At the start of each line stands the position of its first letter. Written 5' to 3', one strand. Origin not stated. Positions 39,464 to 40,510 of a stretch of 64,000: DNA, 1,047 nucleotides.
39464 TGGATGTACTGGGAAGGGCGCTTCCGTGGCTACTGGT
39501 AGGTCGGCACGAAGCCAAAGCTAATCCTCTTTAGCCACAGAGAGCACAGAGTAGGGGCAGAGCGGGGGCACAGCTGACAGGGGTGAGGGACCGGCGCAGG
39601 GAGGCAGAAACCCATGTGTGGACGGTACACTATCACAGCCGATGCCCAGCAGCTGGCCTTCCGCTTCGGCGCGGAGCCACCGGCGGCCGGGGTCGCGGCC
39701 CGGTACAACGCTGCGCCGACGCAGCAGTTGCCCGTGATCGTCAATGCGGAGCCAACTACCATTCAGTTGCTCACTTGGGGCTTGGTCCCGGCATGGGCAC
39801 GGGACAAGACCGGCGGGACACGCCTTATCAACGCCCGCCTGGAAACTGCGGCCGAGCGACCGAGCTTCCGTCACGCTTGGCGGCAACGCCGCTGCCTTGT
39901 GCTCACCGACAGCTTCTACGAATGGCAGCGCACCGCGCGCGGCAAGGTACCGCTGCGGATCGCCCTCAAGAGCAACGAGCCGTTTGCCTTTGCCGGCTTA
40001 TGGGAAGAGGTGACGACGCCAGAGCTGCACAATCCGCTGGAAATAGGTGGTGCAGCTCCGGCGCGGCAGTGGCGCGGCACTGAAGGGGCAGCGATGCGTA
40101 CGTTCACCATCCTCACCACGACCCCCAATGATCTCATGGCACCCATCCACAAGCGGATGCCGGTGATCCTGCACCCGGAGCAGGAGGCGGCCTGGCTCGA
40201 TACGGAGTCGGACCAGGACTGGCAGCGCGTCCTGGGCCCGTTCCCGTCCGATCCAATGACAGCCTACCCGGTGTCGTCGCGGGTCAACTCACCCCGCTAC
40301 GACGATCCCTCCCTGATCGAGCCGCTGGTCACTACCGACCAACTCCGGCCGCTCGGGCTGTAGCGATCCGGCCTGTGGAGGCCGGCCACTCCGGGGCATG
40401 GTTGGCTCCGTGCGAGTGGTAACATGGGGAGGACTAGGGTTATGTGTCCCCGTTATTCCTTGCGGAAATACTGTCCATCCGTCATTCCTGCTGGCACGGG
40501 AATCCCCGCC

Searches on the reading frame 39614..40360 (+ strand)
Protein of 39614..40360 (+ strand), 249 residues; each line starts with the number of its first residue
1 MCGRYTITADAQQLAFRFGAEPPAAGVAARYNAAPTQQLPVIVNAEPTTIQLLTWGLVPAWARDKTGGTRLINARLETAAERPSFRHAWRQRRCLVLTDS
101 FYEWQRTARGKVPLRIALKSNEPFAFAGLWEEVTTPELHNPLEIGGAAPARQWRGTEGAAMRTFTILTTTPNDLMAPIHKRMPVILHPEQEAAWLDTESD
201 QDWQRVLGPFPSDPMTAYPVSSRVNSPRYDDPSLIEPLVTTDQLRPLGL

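Call 79: search_protein_families(library=pfam, proteins=[window:39614-40360:+])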
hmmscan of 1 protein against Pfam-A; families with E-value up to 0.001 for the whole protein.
window:39614-40360:+ (249 aa): 1 family
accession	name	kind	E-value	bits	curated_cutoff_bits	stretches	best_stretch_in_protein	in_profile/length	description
PF02586.19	SRAP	-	1.8e-69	234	27.1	1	1-227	1-214/214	SOS response associated peptidase (SRAP)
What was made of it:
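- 40011..40068 (+): Second 'family 2' hairpin, in frame inside an SRAP (SOS-response-associated peptidase) gene (39614-40363). Pfam SRAP matches 227 aa on a 214-position profile (call 79).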
